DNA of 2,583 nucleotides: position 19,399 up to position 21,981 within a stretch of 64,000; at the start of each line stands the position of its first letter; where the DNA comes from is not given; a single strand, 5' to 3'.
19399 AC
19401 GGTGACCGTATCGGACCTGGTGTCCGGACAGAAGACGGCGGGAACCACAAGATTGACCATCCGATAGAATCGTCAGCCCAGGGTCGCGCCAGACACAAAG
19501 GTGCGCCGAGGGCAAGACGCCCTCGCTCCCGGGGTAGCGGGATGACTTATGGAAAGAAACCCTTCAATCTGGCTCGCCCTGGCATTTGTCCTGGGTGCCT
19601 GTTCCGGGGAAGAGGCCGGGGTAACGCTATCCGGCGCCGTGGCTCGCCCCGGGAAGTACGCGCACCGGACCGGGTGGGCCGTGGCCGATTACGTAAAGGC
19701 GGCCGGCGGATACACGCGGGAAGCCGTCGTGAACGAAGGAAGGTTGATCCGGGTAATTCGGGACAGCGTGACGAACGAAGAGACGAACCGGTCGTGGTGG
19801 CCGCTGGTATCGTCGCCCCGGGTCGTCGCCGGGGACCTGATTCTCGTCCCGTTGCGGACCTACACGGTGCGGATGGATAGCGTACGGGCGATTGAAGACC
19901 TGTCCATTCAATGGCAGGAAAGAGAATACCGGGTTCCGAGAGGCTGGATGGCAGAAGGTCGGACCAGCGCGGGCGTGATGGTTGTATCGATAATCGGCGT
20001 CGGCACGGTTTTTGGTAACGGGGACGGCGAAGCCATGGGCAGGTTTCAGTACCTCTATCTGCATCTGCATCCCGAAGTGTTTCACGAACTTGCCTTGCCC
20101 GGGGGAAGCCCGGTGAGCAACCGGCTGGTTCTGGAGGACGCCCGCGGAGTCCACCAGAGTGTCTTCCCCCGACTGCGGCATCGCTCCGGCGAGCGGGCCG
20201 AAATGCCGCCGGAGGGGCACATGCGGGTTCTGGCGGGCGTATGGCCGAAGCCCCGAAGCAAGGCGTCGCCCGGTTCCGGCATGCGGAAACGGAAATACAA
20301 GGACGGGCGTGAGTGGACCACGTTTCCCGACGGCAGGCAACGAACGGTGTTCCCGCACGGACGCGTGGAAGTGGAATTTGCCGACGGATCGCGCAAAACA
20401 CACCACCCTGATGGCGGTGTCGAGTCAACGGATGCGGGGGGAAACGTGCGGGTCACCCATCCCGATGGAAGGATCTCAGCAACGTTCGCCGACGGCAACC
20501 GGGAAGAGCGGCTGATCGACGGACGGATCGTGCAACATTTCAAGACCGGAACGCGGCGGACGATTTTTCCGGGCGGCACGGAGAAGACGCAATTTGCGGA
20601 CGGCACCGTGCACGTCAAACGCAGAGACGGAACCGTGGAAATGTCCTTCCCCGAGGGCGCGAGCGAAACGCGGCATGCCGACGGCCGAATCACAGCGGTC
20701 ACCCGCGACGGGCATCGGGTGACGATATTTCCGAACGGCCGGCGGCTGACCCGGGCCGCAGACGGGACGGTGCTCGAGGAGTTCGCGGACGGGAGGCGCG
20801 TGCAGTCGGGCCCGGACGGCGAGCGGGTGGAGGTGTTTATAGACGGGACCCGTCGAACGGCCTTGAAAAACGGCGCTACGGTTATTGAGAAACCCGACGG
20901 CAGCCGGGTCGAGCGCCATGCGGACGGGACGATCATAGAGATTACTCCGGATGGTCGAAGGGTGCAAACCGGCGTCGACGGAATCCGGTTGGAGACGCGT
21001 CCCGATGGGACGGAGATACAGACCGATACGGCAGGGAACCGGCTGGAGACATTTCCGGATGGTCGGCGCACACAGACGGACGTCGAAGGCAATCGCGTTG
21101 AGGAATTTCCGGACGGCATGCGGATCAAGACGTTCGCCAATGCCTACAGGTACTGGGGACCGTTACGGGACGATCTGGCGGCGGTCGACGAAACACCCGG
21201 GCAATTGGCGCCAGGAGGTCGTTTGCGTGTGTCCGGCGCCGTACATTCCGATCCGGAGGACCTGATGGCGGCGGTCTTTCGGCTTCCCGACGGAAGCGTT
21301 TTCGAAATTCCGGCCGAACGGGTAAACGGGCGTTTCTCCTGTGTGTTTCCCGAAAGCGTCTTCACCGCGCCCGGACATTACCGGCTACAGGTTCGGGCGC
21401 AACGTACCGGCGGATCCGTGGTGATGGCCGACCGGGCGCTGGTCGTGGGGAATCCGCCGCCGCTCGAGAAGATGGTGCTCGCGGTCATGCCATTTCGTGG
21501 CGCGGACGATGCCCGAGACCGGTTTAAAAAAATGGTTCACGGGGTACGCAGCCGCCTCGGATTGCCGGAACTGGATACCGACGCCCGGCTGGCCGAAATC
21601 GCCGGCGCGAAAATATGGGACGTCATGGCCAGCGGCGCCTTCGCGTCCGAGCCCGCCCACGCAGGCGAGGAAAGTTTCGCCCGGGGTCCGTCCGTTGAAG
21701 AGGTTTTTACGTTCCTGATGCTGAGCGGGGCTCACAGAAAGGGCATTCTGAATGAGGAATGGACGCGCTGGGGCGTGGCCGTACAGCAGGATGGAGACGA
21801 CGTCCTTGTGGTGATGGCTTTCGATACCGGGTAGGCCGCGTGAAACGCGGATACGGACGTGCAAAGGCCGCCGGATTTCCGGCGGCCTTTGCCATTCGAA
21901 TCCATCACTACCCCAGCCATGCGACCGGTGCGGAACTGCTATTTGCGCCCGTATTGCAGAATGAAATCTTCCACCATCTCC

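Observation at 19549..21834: Bacterial lipoprotein built from ~30 tandem TCP10/CENPJ G-box-like repeats, flanked by SLBB and CAP domains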

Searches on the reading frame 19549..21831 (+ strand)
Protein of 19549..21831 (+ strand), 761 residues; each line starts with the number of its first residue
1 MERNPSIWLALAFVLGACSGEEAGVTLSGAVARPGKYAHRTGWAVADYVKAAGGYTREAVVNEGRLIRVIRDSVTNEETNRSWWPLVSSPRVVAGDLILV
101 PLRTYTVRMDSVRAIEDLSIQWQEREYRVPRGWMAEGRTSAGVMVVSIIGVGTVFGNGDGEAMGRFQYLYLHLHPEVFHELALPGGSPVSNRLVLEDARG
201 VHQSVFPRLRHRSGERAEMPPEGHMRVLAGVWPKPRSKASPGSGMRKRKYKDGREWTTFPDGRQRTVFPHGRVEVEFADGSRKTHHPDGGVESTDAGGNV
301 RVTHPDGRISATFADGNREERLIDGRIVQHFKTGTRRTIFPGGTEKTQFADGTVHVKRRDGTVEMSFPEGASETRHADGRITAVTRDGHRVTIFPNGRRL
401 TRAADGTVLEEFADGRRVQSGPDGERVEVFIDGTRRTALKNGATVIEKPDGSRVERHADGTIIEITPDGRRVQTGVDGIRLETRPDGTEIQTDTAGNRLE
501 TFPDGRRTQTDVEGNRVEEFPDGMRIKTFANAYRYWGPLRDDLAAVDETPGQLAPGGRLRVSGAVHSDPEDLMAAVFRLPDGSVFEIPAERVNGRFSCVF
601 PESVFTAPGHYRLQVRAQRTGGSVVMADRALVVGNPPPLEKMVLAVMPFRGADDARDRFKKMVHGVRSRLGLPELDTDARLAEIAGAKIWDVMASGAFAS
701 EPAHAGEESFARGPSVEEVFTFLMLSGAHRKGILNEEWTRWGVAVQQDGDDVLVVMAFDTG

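Call 3: search_protein_families(library=pfam, proteins=[window:19549-21831:+], max_evalue=10)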
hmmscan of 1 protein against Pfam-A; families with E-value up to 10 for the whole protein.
window:19549-21831:+ (761 aa): 3 families
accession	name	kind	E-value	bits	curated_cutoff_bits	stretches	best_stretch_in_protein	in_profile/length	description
PF07202.18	Tcp10_C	-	5.9e-36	122.2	36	10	252-285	2-35/35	T-complex protein 10 C-terminus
PF10531.15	SLBB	-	1.4e-05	25.2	27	1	25-71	2-47/55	SLBB domain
PF00188.32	CAP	-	0.00054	21.2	21.1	1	665-756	6-115/117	Cysteine-rich secretory protein family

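Call 4: search_protein_families(library=ncbifam, proteins=[window:19549-21831:+], max_evalue=10)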
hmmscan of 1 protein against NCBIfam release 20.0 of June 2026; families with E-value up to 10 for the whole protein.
window:19549-21831:+ (761 aa): 7 families
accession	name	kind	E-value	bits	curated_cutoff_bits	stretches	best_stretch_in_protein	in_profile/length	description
TIGR02909.1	spore_YkwD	subfamily_domain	2.1e-06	27.7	171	1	703-751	69-117/127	uncharacterized protein, YkwD family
TIGR03769.1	P_ac_wall_RPT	domain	9.9e-05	22.8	30.9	1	604-631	8-37/41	TIGR03769 domain-containing protein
NF038329.2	gly_rich_SclB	equivalog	0.00026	20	325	1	352-514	132-298/442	LPXTG-anchored collagen-like adhesin Scl2/SclB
NF053582.1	motif_MiiA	domain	0.00035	20.2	24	0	579-590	13-24/27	MiiA motif-containing surface protein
TIGR01644.1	phage_P2_V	subfamily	0.0071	15.9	46.75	1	450-515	88-154/192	phage baseplate assembly protein V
TIGR03027.2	pepcterm_export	equivalog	0.086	12.5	180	1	23-72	82-131/169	XrtA/PEP-CTERM system exopolysaccharide export protein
TIGR00530.1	AGP_acyltrn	subfamily_domain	0.66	9.7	102.95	0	381-401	82-102/130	1-acylglycerol-3-phosphate O-acyltransferase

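Call 8: find_homologous_proteins(query=window:19549-21831:+, max_evalue=0.00001)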
Query window:19549-21831:+ (761 aa): 59 proteins with E <= 0.00001 among 8000 candidates.
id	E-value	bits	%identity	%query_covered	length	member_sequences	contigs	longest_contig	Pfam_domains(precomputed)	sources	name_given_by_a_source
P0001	0.0e+0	1734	100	100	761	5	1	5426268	PF10531.16,PF07202.19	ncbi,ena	-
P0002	0.0e+0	1548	89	100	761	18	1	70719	PF07202.19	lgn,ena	-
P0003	0.0e+0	1438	82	100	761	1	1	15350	PF07202.19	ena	-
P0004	0.0e+0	1419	83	100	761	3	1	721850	PF10531.16,PF07202.19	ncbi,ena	-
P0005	0.0e+0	1292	74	100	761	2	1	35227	PF10531.16,PF07202.19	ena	-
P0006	0.0e+0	1289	74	100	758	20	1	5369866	PF10531.16,PF11525.14,PF07202.19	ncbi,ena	-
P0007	0.0e+0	1284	74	100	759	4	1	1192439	PF10531.16,PF07202.19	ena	-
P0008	0.0e+0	1278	73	100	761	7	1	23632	PF10531.16,PF07202.19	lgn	-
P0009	0.0e+0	1250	71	100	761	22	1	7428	PF10531.16,PF07202.19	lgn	-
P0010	0.0e+0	1236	70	100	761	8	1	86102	PF10531.16,PF07202.19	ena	-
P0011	0.0e+0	1223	70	100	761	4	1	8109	PF10531.16,PF11525.14,PF07202.19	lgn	-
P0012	0.0e+0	1222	70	100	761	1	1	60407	PF07202.19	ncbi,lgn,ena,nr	ncbi:MAG: hypothetical protein OXU79_08305 [Gemmatimonadota bacterium]|nr:hypothetical protein [Gemm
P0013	0.0e+0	1221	70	100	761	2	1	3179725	PF07202.19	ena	-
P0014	0.0e+0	1214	69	100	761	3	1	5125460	PF11525.14,PF07202.19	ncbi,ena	-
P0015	0.0e+0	1192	69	100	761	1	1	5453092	PF10531.16,PF11525.14,PF07202.19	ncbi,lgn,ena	-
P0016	0.0e+0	1113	62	100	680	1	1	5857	PF10531.16,PF07202.19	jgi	jgi:hypothetical protein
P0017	0.0e+0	1043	76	79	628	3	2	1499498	PF07202.19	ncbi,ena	-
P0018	9.6e-230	783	48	99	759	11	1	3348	PF07202.19,PF00188.33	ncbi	-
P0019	1.3e-224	766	48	99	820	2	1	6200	PF10531.16,PF07202.19,PF00188.33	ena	-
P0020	1.4e-218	746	46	99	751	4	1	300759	PF10531.16,PF07202.19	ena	-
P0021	9.7e-189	647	42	99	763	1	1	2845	PF07202.19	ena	-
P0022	9.9e-186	637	45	97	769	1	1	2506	PF10531.16,PF07202.19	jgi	-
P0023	8.1e-183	628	44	99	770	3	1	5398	PF07202.19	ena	-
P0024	9.1e-163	561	41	98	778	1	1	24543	PF10531.16,PF07202.19,PF00188.33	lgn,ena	-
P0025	2.3e-161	557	41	99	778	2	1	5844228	PF07202.19,PF00188.33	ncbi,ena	-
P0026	3.0e-161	556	40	99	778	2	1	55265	PF10531.16,PF07202.19,PF00188.33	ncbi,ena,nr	ncbi:MAG: CAP domain-containing protein [Gemmatimonadota bacterium]|nr:CAP domain-containing protein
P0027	4.1e-161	556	40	97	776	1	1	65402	PF10531.16,PF07202.19,PF00188.33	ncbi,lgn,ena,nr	ncbi:MAG: CAP domain-containing protein [Gemmatimonadota bacterium]|nr:CAP domain-containing protein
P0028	4.5e-160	553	40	99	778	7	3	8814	PF10531.16,PF07202.19,PF00188.33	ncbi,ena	-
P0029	6.5e-159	549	40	96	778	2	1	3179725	PF10531.16,PF07202.19,PF00188.33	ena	-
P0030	4.5e-158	546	40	99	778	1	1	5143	PF10531.16,PF07202.19,PF00188.33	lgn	-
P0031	1.7e-157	544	40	99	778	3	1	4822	PF10531.16,PF07202.19,PF00188.33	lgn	-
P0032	5.1e-157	542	40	99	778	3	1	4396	PF10531.16,PF07202.19,PF00188.33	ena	-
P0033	9.3e-157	542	41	99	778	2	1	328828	PF10531.16,PF07202.19,PF00188.33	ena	-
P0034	1.6e-156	541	40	97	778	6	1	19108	PF07202.19,PF00188.33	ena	-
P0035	2.5e-156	540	40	99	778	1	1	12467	PF10531.16,PF07202.19,PF00188.33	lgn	-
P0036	5.0e-156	539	40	97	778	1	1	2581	PF07202.19,PF00188.33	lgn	-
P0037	5.1e-156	539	39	99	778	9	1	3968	PF10531.16,PF07202.19,PF00188.33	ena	-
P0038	9.1e-156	538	41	99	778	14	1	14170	PF10531.16,PF07202.19,PF00188.33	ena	-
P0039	5.6e-150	519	39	99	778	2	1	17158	PF10531.16,PF07202.19,PF00188.33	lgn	-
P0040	2.7e-148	514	39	99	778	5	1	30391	PF10531.16,PF07202.19,PF00188.33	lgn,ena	-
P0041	1.7e-144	501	42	72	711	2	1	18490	PF07202.19,PF00188.33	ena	-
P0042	5.0e-143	496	38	99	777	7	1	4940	PF10531.16,PF07202.19,PF00188.33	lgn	-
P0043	6.2e-143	496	38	99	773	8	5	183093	PF07202.19,PF00188.33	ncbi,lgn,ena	-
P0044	3.0e-142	494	38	99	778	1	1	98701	PF10531.16,PF07202.19,PF00188.33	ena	-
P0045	1.9e-114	402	42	54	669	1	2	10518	PF07202.19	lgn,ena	-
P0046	3.1e-111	391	44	58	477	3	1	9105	PF10531.16,PF07202.19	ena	-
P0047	2.3e-109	385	37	81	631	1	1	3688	PF07202.19,PF00188.33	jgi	jgi:hypothetical protein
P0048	3.7e-107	378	35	99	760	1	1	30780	PF10531.16,PF07202.19,PF00188.33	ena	-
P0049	1.3e-97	346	30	96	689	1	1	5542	PF07202.19,PF00188.33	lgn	-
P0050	6.3e-97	344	35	99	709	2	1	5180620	PF10531.16,PF07202.19,PF00188.33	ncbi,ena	-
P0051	7.8e-97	343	36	54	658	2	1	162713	PF10531.16,PF07202.19,PF00188.33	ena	-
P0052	1.7e-96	342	36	54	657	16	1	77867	PF10531.16,PF07202.19,PF00188.33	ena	-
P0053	6.6e-94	334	36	52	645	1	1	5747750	PF10531.16,PF07202.19,PF00188.33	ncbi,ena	-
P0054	7.8e-94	333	37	56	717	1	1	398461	PF10531.16,PF07202.19,PF00188.33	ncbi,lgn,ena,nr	ncbi:MAG: SLBB domain-containing protein [Gemmatimonadota bacterium]|nr:SLBB domain-containing prote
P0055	1.2e-92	330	35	88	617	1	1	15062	PF10531.16,PF07202.19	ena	-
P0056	3.4e-92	328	30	96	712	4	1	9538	PF10531.16,PF07202.19,PF00188.33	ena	-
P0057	3.9e-89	318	35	52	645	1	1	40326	PF10531.16,PF07202.19,PF00188.33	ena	-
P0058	2.9e-88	315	31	98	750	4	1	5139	PF07202.19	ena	-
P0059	6.1e-13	66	39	15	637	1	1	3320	PF10609.16,PF13614.13,PF07202.19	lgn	-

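Call 13: find_encoding_contigs(protein=P0025, flank=8000, max_places=2)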
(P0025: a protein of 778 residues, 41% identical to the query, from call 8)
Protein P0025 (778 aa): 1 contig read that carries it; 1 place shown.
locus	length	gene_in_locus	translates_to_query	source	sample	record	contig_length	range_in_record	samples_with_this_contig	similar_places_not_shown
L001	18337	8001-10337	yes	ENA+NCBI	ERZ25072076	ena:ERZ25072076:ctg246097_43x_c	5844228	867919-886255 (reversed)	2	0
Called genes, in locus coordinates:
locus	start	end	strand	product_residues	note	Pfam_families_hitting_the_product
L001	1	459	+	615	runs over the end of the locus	PF02310:B12-binding, PF04055:Radical_SAM, PF13282:DUF4070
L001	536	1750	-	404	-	PF01408:GFO_IDH_MocA, PF02894:GFO_IDH_MocA_C, PF22725:GFO_IDH_MocA_C3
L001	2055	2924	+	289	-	PF04909:Amidohydro_2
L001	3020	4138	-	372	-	PF13524:Glyco_trans_1_2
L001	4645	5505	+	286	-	PF03116:NQR2_RnfD_RnfE (faint)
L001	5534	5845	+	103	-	PF02482:Ribosomal_S30AE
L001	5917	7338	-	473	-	-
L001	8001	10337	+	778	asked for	PF07202:Tcp10_C (weak), PF00188:CAP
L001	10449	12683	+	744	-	PF13414:TPR_11 (faint), PF13432:TPR_16 (faint), PF14559:TPR_19 (faint), PF23914:TPR_CcmH_CycH (faint), PF13431:TPR_17 (faint)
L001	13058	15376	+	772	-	PF07719:TPR_2 (faint), PF13428:TPR_14 (faint), PF13431:TPR_17 (faint), PF13432:TPR_16 (faint), PF14559:TPR_19 (faint), PF00515:TPR_1 (faint), PF13414:TPR_11 (faint)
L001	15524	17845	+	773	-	PF07719:TPR_2 (faint), PF13428:TPR_14 (faint), PF13432:TPR_16 (faint), PF14559:TPR_19 (faint), PF00515:TPR_1 (faint), PF13414:TPR_11 (faint), PF13424:TPR_12 (faint), PF13431:TPR_17 (faint)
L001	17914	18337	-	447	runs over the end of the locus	-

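Call 14: find_encoding_contigs(protein=P0050, flank=8000, max_places=2)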
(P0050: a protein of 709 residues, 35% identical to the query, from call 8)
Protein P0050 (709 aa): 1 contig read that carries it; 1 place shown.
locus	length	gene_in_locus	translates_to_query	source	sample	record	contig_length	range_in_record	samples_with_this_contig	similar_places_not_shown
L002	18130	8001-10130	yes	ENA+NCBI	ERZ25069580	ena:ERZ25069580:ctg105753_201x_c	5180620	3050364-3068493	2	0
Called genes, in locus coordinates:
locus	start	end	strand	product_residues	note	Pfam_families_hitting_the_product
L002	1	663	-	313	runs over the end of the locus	PF13485:Peptidase_MA_2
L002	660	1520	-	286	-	PF01145:Band_7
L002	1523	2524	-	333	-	PF01145:Band_7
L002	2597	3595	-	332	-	PF00294:PfkB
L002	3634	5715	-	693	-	PF17191:RecG_wedge, PF01336:tRNA_anti-codon (weak), PF00270:DEAD, PF04851:ResIII (weak), PF00271:Helicase_C, PF19833:RecG_dom3_C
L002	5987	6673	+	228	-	PF12796:Ank_2, PF13606:Ank_3 (faint), PF13637:Ank_4 (faint), PF13857:Ank_5 (faint), PF24521:Ank_KRIT1 (faint), PF12796:Ank_2, PF00023:Ank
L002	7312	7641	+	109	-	-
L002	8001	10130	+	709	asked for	PF10531:SLBB (weak), PF07202:Tcp10_C (faint), PF00188:CAP (weak)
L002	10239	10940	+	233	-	-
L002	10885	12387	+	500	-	PF00817:IMS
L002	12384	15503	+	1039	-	PF02811:PHP, PF07733:DNA_pol3_alpha, PF17657:DNA_pol3_finger, PF14579:HHH_6, PF01336:tRNA_anti-codon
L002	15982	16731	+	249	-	PF01555:N6_N4_Mtase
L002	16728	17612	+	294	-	PF02086:MethyltransfD12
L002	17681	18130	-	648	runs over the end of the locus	-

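Call 15: find_encoding_contigs(protein=P0001, flank=8000, max_places=2)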
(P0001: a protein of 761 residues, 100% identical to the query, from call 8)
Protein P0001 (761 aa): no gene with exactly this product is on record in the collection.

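Call 17: find_encoding_contigs(protein=P0006, flank=8000, max_places=1)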
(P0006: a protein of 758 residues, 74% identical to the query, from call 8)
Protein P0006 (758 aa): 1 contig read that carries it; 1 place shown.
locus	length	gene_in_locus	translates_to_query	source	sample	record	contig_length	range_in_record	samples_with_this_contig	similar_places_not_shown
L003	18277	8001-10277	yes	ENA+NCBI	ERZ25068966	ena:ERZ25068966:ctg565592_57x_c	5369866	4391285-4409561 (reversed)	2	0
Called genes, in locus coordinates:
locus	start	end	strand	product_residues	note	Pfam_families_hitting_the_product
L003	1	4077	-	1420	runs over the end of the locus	PF13517:FG-GAP_3 (weak), PF25292:Beta-prop_CGLA, PF13860:FlgD_ig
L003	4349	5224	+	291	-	PF00248:Aldo_ket_red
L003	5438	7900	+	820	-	PF12895:ANAPC3 (faint), PF13424:TPR_12 (faint), PF00515:TPR_1 (faint), PF07719:TPR_2 (faint), PF13174:TPR_6 (faint), PF14559:TPR_19 (weak), PF13432:TPR_16 (weak), PF14559:TPR_19 (weak), +5 more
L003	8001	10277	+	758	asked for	PF10531:SLBB (weak), PF11525:CopK (faint), PF07202:Tcp10_C (weak)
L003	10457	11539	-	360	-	PF01658:Inos-1-P_synth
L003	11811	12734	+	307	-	PF00126:HTH_1, PF03466:LysR_substrate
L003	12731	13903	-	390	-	PF22025:ThiI_fer, PF02926:THUMP, PF02568:ThiI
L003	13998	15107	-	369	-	-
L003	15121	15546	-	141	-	PF07366:SnoaL, PF12680:SnoaL_2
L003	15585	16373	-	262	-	PF01073:3Beta_HSD, PF01370:Epimerase, PF04321:RmlD_sub_bind (weak), PF13460:NAD_binding_10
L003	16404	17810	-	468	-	PF00072:Response_reg, PF00158:Sigma54_activat, PF14532:Sigma54_activ_2, PF07728:AAA_5 (weak), PF25601:AAA_lid_14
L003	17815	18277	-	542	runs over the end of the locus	PF13181:TPR_8 (faint), PF13432:TPR_16 (weak), PF14559:TPR_19 (weak), PF00515:TPR_1 (weak), PF07719:TPR_2, PF13176:TPR_7 (weak), PF13424:TPR_12 (weak), PF02518:HATPase_c, +7 more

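Call 18: find_encoding_contigs(protein=P0043, flank=8000, max_places=1)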
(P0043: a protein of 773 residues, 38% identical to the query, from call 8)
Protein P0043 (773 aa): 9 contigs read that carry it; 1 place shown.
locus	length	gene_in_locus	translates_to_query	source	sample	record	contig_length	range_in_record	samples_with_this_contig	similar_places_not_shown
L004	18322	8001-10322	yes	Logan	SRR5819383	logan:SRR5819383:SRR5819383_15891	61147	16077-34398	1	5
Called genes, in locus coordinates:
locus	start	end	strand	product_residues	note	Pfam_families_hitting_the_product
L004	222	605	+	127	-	PF00903:Glyoxalase, PF13669:Glyoxalase_4 (weak)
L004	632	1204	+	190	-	PF00583:Acetyltransf_1, PF13673:Acetyltransf_10 (weak), PF13508:Acetyltransf_7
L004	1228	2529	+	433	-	PF00795:CN_hydrolase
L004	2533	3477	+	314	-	PF08308:PEGA, PF03781:FGE-sulfatase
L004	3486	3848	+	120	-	PF00072:Response_reg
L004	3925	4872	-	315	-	PF02633:Creatininase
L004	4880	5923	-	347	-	PF01168:Ala_racemase_N, PF14031:D-ser_dehydrat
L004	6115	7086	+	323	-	PF01408:GFO_IDH_MocA, PF08635:ox_reductase_C (weak), PF22725:GFO_IDH_MocA_C3, PF02894:GFO_IDH_MocA_C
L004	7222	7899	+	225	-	PF10502:Peptidase_S26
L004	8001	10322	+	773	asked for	PF07202:Tcp10_C (weak), PF00188:CAP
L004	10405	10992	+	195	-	-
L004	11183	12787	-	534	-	PF02775:TPP_enzyme_C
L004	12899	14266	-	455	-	PF00939:Na_sulph_symp, PF03600:CitMHS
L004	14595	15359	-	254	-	PF01261:AP_endonuc_2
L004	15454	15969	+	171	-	PF00583:Acetyltransf_1, PF13508:Acetyltransf_7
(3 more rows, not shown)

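Call 19: find_encoding_contigs(protein=P0020, flank=8000, max_places=1)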
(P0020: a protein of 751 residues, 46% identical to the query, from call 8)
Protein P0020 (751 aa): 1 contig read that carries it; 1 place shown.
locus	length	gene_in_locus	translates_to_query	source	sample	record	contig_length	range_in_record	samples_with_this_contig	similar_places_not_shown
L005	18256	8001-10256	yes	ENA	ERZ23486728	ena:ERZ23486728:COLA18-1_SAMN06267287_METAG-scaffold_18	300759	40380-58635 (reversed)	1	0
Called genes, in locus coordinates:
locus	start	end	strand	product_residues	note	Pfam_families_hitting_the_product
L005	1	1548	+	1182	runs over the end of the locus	PF13432:TPR_16 (faint), PF13428:TPR_14 (faint), PF13181:TPR_8 (faint), PF13431:TPR_17 (faint), PF14559:TPR_19 (faint), PF13414:TPR_11 (faint)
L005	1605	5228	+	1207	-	PF00515:TPR_1 (faint), PF07719:TPR_2 (faint), PF13424:TPR_12 (faint), PF13428:TPR_14 (faint), PF13431:TPR_17 (faint), PF14559:TPR_19 (faint), PF13181:TPR_8 (faint), PF13414:TPR_11 (faint), +2 more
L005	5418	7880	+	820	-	PF13424:TPR_12 (faint), PF00515:TPR_1 (faint), PF07719:TPR_2 (faint), PF13174:TPR_6 (faint), PF13176:TPR_7 (faint), PF13181:TPR_8 (faint), PF14559:TPR_19, PF14559:TPR_19 (weak), +6 more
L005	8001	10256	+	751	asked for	PF10531:SLBB (faint), PF07202:Tcp10_C (weak)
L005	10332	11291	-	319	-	PF03448:MgtE_N (faint), PF14842:FliG_N, PF14841:FliG_M, PF14842:FliG_N (weak), PF01706:FliG_C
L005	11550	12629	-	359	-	PF01658:Inos-1-P_synth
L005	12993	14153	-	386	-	PF02746:MR_MLE_N (weak), PF13378:MR_MLE_C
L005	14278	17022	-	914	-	PF07940:Hepar_II_III_C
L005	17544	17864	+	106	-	-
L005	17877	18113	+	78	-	-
